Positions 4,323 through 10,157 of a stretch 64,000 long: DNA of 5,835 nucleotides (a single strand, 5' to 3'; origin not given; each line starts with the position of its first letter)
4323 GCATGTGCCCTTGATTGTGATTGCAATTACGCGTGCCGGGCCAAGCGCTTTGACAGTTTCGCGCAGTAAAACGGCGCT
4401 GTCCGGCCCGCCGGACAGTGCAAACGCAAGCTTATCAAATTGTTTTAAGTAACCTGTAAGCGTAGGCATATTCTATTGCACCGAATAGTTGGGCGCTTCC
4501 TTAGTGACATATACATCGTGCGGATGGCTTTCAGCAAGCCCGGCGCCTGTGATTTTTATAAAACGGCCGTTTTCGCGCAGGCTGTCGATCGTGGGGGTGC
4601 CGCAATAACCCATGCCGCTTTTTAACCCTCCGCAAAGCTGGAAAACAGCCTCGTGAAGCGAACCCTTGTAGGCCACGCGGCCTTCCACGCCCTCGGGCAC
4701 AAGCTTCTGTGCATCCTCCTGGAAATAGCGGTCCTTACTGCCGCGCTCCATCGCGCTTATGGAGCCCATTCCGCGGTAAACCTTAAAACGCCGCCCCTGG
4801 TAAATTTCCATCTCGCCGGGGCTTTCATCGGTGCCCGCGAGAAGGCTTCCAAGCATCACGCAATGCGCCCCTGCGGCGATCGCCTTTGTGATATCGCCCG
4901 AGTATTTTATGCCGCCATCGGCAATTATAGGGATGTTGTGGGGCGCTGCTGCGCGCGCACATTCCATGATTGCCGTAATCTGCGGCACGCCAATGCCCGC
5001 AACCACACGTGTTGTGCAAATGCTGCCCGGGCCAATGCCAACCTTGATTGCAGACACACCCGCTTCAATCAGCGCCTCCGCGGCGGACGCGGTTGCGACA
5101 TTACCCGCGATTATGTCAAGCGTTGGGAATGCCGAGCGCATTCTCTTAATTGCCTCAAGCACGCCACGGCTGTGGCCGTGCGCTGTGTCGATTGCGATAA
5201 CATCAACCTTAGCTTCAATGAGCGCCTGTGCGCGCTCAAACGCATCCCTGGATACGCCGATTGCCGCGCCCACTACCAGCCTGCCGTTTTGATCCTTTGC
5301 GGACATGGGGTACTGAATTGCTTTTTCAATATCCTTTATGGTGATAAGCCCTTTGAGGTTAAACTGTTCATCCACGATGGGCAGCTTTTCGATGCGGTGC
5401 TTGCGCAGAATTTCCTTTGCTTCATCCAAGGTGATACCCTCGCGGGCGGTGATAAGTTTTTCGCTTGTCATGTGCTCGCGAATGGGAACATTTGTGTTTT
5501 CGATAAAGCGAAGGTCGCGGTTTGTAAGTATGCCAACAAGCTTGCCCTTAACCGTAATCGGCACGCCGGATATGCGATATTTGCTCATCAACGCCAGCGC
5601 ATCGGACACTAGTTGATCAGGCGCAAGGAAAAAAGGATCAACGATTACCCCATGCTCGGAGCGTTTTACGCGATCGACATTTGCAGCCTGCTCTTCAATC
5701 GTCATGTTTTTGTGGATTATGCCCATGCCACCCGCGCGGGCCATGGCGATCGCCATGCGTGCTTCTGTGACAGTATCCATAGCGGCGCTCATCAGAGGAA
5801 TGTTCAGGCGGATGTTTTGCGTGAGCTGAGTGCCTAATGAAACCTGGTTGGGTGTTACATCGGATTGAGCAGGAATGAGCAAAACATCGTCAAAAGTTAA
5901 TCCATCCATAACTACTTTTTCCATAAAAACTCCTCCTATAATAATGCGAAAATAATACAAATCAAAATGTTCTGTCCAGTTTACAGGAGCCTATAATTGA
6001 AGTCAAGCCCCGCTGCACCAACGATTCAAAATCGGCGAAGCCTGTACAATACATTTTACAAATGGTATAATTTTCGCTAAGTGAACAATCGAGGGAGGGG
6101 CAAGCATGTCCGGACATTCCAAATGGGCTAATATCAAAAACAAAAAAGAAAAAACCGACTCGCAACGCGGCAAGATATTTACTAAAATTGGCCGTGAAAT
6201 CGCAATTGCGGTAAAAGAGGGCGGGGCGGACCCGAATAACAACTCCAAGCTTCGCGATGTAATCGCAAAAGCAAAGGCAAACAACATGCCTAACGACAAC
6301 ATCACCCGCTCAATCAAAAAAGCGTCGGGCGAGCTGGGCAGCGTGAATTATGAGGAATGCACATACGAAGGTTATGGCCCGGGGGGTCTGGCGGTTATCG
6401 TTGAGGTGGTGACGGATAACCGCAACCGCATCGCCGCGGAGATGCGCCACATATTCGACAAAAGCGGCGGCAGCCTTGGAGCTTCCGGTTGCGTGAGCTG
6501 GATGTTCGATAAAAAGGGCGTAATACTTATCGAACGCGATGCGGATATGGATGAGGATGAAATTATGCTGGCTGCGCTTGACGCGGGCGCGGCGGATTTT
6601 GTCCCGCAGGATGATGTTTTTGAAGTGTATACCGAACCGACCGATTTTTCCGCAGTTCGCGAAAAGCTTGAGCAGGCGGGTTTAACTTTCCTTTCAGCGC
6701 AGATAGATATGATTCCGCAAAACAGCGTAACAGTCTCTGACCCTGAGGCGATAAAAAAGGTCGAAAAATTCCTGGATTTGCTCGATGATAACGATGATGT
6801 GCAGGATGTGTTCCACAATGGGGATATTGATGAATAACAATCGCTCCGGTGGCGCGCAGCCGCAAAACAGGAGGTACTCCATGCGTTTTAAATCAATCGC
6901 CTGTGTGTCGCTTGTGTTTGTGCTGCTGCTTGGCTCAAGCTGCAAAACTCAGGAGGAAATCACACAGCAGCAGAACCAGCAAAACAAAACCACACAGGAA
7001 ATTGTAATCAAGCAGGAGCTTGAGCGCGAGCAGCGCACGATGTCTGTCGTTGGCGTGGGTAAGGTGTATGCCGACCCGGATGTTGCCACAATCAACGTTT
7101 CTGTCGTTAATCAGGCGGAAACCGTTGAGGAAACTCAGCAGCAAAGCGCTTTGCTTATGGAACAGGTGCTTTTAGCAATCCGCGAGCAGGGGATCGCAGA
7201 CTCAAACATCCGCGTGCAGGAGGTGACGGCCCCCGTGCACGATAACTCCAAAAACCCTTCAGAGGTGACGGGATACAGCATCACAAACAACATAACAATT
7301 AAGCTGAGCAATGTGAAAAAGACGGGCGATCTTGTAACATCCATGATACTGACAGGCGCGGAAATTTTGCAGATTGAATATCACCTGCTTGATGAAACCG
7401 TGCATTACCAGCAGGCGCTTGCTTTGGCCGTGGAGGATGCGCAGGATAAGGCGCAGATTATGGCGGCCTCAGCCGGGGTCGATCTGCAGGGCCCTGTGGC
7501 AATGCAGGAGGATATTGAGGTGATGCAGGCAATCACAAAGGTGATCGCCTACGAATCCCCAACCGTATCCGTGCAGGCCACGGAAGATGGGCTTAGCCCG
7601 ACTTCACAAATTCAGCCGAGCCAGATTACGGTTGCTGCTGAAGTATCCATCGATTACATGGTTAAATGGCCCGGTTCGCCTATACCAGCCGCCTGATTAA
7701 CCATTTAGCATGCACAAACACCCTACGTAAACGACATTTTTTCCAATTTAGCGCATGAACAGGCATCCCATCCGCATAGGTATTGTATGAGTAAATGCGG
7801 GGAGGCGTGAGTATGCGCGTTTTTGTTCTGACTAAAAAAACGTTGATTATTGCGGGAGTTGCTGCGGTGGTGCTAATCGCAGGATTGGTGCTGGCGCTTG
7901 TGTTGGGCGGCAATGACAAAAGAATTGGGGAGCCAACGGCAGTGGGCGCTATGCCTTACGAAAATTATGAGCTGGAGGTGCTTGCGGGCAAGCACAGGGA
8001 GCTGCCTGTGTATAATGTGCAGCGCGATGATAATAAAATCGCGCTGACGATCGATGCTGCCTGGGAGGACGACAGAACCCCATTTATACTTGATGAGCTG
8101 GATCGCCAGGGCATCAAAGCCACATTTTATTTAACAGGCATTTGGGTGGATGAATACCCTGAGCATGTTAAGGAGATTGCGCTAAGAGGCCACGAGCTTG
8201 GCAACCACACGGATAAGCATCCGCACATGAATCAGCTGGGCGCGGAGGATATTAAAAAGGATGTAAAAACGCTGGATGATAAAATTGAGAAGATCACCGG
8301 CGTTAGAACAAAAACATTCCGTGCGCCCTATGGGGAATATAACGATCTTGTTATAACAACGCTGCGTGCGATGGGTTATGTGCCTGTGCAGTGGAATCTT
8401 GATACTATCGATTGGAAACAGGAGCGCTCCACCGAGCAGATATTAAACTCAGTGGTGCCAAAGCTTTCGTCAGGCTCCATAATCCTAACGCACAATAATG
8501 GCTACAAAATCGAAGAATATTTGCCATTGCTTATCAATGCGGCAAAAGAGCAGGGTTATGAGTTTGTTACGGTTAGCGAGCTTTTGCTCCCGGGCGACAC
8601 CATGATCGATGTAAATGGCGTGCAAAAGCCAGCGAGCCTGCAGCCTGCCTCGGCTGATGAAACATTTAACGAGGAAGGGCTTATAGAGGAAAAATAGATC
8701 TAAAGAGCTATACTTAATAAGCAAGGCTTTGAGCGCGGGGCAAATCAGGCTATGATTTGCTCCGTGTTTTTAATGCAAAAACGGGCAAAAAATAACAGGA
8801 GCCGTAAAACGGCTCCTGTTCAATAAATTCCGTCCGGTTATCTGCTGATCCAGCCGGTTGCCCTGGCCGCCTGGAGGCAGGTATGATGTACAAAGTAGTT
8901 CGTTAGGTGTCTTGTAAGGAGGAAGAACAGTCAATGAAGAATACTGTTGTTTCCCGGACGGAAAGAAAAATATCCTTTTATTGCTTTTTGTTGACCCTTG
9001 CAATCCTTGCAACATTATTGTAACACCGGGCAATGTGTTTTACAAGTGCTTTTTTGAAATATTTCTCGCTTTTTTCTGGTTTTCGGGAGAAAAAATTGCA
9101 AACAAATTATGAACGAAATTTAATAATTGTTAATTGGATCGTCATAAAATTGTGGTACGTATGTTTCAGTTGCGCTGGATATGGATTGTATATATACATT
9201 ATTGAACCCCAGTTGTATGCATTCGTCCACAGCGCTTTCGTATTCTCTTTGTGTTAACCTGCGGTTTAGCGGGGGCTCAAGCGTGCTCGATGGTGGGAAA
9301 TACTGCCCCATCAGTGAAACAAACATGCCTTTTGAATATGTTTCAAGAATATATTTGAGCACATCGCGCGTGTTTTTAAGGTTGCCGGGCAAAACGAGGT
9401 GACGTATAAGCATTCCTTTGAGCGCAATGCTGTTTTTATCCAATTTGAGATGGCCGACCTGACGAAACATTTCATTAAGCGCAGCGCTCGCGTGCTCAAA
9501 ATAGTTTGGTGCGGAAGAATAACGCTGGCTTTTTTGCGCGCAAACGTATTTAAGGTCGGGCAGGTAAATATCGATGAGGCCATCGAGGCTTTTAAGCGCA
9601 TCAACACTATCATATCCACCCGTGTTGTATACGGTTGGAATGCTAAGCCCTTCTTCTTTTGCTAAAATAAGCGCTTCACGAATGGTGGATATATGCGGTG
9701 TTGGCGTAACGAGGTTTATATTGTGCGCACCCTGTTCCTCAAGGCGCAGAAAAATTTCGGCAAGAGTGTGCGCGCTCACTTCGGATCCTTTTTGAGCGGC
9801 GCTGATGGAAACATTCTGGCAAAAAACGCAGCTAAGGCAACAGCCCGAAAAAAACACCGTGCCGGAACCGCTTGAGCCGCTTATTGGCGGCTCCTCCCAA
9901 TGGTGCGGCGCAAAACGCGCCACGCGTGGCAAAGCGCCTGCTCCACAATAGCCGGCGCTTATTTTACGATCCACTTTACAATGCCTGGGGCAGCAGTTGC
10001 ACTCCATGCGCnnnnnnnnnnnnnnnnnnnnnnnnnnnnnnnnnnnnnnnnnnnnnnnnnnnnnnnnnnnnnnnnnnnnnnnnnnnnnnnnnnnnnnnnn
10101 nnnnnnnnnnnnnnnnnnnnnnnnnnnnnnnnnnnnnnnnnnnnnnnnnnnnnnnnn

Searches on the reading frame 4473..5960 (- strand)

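Call 18: search_protein_families(library=pfam, proteins=[window:4473-5960:-], max_evalue=0.00001)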
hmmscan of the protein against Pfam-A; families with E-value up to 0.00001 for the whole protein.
window:4473-5960:- (495 aa): 4 families
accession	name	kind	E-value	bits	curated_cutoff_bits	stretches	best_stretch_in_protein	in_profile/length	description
PF00478.31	IMPDH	-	8.8e-169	561.4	25.6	1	20-481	1-345/345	IMP dehydrogenase / GMP reductase domain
PF00571.33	CBS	-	4.3e-22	78.6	24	2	163-216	4-56/57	CBS domain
PF03060.21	NMO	-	2.6e-10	40.7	28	1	283-381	138-232/331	Nitronate monooxygenase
PF01070.24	FMN_dh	-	1.1e-08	35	24.9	1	269-372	208-303/350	FMN-dependent dehydrogenase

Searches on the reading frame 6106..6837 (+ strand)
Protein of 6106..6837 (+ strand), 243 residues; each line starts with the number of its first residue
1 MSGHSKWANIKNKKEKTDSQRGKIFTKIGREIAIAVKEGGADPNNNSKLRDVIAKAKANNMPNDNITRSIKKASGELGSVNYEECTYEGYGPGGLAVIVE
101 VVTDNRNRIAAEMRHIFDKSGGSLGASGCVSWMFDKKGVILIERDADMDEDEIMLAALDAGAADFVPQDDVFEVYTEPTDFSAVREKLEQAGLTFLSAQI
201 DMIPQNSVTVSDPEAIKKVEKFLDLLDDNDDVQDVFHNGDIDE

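Call 18: search_protein_families(library=pfam, proteins=[window:6106-6837:+], max_evalue=0.00001)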
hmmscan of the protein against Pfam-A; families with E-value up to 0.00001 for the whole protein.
window:6106-6837:+ (243 aa): 2 families
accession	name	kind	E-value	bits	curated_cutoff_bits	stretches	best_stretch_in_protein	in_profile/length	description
PF01709.26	Transcrip_reg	-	7.6e-65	217.9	27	1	82-238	1-159/160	TACO1/YebC second and third domain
PF20772.2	TACO1_YebC_N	-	3.8e-32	111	36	1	5-76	1-73/73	TACO1/YebC protein N-terminal domain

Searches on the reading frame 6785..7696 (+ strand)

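Call 18: search_protein_families(library=pfam, proteins=[window:6785-7696:+], max_evalue=0.00001)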
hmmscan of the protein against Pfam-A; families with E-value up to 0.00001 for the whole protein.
window:6785-7696:+ (303 aa): 1 family
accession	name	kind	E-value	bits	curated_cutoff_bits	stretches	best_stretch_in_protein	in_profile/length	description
PF04402.19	SIMPL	-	8.6e-34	118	25.2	1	87-291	2-205/205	Protein of unknown function (DUF541)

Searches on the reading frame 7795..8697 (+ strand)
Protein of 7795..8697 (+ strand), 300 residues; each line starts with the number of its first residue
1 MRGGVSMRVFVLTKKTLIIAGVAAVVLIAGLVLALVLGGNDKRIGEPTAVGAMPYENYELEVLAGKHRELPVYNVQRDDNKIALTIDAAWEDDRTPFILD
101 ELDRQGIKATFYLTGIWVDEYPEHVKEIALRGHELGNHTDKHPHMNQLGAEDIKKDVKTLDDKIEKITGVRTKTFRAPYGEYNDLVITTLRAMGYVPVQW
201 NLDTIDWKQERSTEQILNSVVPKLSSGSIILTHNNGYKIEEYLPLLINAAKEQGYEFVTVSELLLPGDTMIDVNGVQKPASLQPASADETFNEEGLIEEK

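Call 18: search_protein_families(library=pfam, proteins=[window:7795-8697:+], max_evalue=0.00001)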
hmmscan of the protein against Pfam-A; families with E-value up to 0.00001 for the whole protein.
window:7795-8697:+ (300 aa): 1 family
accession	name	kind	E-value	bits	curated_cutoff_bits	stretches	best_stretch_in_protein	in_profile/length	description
PF01522.26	Polysacc_deac_1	-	2.8e-34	118.2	23.1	1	76-197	3-123/124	Polysaccharide deacetylase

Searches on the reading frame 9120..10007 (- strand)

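Call 18: search_protein_families(library=pfam, proteins=[window:9120-10007:-], max_evalue=0.00001)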
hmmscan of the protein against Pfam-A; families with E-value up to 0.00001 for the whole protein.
window:9120-10007:- (295 aa): 1 family
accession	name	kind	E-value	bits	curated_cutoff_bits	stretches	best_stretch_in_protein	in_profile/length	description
PF04055.27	Radical_SAM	-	5.4e-08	33.6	29.5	1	51-144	2-100/166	Radical SAM superfamily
